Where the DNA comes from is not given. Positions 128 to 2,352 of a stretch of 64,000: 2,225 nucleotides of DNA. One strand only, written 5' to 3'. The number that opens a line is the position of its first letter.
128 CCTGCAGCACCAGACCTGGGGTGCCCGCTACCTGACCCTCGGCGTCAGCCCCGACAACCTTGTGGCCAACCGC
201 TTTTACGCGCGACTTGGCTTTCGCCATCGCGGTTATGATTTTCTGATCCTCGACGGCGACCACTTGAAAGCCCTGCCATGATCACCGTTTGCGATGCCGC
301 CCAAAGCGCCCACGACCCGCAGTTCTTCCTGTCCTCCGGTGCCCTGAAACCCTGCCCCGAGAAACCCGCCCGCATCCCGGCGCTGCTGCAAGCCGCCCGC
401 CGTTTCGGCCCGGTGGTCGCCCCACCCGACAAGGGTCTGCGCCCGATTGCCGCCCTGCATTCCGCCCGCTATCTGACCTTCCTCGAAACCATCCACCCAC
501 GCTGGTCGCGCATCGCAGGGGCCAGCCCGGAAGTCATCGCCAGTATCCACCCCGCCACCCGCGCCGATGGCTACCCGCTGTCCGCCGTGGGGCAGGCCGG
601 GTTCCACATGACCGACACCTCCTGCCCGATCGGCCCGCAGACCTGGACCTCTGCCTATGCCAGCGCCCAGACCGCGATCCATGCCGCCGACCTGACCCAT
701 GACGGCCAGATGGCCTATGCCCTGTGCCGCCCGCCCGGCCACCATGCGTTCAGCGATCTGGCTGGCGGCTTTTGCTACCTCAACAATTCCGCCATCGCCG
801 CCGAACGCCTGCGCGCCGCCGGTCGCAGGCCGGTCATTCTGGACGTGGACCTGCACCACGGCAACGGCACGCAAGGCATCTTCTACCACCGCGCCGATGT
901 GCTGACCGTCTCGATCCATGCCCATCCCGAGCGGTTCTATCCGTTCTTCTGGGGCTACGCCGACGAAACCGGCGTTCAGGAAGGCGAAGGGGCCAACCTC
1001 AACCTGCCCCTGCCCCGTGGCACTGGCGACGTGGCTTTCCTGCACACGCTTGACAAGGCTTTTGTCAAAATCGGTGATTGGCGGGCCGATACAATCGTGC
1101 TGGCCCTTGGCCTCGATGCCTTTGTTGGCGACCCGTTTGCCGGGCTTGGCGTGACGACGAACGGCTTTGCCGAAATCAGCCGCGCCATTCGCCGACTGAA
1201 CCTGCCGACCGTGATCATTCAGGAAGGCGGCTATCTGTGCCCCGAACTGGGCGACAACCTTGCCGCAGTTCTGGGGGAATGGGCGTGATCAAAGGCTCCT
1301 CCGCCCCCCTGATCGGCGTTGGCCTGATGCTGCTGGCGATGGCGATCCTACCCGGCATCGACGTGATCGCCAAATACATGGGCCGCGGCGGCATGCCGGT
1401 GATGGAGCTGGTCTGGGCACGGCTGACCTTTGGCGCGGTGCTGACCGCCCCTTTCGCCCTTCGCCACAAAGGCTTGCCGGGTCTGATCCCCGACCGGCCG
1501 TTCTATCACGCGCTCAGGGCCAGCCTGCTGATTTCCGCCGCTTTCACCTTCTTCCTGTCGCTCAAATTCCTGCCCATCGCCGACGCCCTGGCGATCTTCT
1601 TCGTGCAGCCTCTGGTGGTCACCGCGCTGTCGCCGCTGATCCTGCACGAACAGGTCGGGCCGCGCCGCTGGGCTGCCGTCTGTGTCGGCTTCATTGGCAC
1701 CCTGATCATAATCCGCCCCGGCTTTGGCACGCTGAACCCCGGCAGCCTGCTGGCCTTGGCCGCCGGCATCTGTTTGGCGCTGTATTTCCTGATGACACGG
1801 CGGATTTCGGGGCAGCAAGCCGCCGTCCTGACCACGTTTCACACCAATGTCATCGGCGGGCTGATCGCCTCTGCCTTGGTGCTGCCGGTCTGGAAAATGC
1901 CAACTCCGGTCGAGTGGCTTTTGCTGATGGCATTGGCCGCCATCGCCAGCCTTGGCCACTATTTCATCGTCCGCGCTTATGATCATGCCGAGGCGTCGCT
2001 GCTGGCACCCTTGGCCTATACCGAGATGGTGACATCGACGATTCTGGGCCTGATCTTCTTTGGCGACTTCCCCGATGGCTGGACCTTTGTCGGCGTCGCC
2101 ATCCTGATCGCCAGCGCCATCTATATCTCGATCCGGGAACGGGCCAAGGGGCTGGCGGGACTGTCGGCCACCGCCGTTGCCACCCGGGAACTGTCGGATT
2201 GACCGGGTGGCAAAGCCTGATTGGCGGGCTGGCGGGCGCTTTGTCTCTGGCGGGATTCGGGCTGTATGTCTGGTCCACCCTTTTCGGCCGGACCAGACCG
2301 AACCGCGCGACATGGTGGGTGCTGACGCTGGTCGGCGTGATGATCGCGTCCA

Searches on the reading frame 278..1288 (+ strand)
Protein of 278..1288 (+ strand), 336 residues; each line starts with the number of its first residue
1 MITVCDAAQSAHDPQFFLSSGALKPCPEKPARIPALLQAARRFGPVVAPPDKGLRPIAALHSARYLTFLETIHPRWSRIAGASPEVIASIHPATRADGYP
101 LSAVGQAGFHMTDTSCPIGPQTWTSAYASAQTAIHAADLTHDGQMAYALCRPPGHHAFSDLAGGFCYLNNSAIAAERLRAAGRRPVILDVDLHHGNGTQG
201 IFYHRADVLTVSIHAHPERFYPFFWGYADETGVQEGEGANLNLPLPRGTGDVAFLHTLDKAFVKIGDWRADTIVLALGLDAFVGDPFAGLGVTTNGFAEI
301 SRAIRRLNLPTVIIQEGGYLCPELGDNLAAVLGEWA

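Call 69: find_encoding_contigs(protein=window:278-1288:+, flank=10000, max_places=3)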
Protein window:278-1288:+ (336 aa): no gene with exactly this product is on record in the collection.

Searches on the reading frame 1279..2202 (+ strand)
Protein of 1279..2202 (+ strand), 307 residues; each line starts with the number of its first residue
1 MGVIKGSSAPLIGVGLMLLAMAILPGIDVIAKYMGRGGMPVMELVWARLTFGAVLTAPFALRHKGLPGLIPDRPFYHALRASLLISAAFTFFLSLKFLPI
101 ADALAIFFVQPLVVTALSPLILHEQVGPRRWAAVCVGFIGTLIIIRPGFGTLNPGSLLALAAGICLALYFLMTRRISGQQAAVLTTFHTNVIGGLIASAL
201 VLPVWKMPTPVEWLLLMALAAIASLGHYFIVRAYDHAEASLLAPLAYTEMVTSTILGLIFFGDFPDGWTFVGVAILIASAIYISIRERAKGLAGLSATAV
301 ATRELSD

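Call 71: find_encoding_contigs(protein=window:1279-2202:+, flank=10000, max_places=3)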
Protein window:1279-2202:+ (307 aa): 3 contigs read that carry it; 3 places shown.
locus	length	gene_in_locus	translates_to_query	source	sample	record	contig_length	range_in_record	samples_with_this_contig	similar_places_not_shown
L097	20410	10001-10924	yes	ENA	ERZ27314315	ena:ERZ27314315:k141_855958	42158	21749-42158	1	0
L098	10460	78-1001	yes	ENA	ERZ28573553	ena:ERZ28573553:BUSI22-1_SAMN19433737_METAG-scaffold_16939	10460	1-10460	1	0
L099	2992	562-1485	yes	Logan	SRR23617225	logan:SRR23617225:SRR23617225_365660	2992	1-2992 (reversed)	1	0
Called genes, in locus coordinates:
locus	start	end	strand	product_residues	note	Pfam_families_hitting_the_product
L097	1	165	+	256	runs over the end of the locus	PF02463:SMC_N (weak), PF00005:ABC_tran, PF13304:AAA_21 (faint)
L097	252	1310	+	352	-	PF01244:Peptidase_M19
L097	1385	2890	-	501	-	PF06253:MTTB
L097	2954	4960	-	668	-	PF00724:Oxidored_FMN, PF07992:Pyr_redox_2, PF12831:FAD_oxidored, PF13450:NAD_binding_8 (faint), PF22620:OYE-like_second_a-b (weak)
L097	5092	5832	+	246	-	PF00106:adh_short, PF01370:Epimerase (weak), PF08659:KR, PF13561:adh_short_C2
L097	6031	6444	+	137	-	-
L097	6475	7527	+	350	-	-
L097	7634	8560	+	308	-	PF05853:BKACE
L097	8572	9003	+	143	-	PF00583:Acetyltransf_1, PF13508:Acetyltransf_7, PF13673:Acetyltransf_10, PF08445:FR47 (weak)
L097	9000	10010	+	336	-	PF00850:Hist_deacetyl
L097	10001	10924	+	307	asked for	PF00892:EamA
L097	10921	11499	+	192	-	-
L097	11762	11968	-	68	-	PF00326:Peptidase_S9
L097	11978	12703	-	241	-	PF02129:Peptidase_S15 (weak), PF00326:Peptidase_S9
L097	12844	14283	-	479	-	PF00005:ABC_tran, PF08352:oligo_HPY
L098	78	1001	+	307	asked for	PF00892:EamA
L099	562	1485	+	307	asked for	PF00892:EamA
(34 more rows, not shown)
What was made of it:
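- A Peptidase_M19 dipeptidase just left of the window is intact (call 71). The 10 kb left of the window carries genes of normal length (call 71).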
